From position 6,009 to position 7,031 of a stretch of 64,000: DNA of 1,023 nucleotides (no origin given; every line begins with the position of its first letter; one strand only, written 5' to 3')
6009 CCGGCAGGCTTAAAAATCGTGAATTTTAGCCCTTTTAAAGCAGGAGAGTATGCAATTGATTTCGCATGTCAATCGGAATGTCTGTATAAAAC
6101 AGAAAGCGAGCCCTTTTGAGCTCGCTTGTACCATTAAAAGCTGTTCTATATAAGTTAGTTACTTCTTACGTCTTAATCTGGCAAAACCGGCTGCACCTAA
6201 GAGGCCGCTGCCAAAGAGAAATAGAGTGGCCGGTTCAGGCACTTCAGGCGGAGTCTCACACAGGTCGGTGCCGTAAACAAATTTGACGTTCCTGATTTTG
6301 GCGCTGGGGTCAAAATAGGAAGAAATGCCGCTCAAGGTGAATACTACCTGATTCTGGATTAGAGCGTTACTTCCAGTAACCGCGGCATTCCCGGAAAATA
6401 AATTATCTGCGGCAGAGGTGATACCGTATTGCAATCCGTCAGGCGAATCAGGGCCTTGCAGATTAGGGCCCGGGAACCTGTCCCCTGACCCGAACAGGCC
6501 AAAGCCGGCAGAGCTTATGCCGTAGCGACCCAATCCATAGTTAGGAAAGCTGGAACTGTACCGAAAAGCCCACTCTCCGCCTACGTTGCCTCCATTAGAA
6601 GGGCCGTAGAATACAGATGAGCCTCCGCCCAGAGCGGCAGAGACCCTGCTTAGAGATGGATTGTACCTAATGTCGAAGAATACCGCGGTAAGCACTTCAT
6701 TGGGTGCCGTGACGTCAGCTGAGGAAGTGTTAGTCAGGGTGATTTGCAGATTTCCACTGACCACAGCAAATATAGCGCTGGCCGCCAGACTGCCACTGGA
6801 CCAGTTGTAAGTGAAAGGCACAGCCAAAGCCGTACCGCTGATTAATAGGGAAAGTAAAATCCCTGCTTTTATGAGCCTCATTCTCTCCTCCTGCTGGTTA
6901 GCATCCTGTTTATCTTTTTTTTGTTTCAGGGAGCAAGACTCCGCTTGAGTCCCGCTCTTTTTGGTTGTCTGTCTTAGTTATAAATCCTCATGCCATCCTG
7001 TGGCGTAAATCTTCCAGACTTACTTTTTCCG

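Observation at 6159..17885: Complete PEP-CTERM/exosortase protein-sorting locus with a PrsK/PrsR two-component system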

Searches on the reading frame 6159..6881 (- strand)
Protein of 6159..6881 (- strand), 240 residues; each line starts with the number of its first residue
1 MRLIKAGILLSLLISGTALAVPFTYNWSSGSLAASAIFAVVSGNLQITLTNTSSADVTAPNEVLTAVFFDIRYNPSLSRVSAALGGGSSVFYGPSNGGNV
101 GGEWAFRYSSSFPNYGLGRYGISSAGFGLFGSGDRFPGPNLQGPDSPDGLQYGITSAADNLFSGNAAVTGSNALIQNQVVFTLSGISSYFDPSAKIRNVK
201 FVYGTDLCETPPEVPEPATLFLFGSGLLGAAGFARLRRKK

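Call 3: search_protein_families(library=ncbifam, proteins=[window:6159-6881:-], max_evalue=0.01)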
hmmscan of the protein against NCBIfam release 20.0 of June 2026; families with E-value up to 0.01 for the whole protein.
window:6159-6881:- (240 aa): 9 families
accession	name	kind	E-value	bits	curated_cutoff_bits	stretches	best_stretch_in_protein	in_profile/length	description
NF045504.1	Xrt_dep_XDD4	subfamily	2.6e-65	220.1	40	1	13-208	3-201/202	XDD4 family exosortase-dependent surface protein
NF033554.9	floc_PepA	equivalog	1.2e-05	25.2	80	1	154-237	174-260/261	flocculation-associated PEP-CTERM protein PepA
TIGR02595.1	PEP_CTERM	domain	1.5e-05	25.5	16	1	214-240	1-23/24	PEP-CTERM sorting domain-containing protein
NF041927.1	Xrt_dep_XDP1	equivalog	3.6e-05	23.8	125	1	191-235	198-240/242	exosortase-dependent surface protein XDP1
NF041538.1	PEP_EDSA_1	subfamily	6.2e-05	22.8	100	1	214-236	284-306/307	EDSAP-1 family PEP-CTERM protein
NF038125.1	PEP_CTERM_THxN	subfamily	0.0001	22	85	1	210-235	220-244/246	THxN family PEP-CTERM protein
NF033947.0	PEP-cistern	hypoth_equivalog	0.0002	21.2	60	0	207-235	166-194/195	cistern family PEP-CTERM protein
NF038126.1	PEP_CTERM_FxDxF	subfamily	0.00059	20.1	50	1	159-238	97-165/165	FxDxF family PEP-CTERM protein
NF038129.1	PEP_NF038129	equivalog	0.0019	18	65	1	210-235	167-192/194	NF038129 family PEP-CTERM protein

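Call 4: search_protein_families(library=pfam, proteins=[window:6159-6881:-], max_evalue=0.01)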
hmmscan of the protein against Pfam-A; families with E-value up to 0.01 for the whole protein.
window:6159-6881:- (240 aa): 1 family
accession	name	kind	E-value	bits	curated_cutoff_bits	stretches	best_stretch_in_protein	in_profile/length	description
PF07589.16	PEP-CTERM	-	1.4e-06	28.6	20.7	1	214-238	2-24/24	PEP-CTERM motif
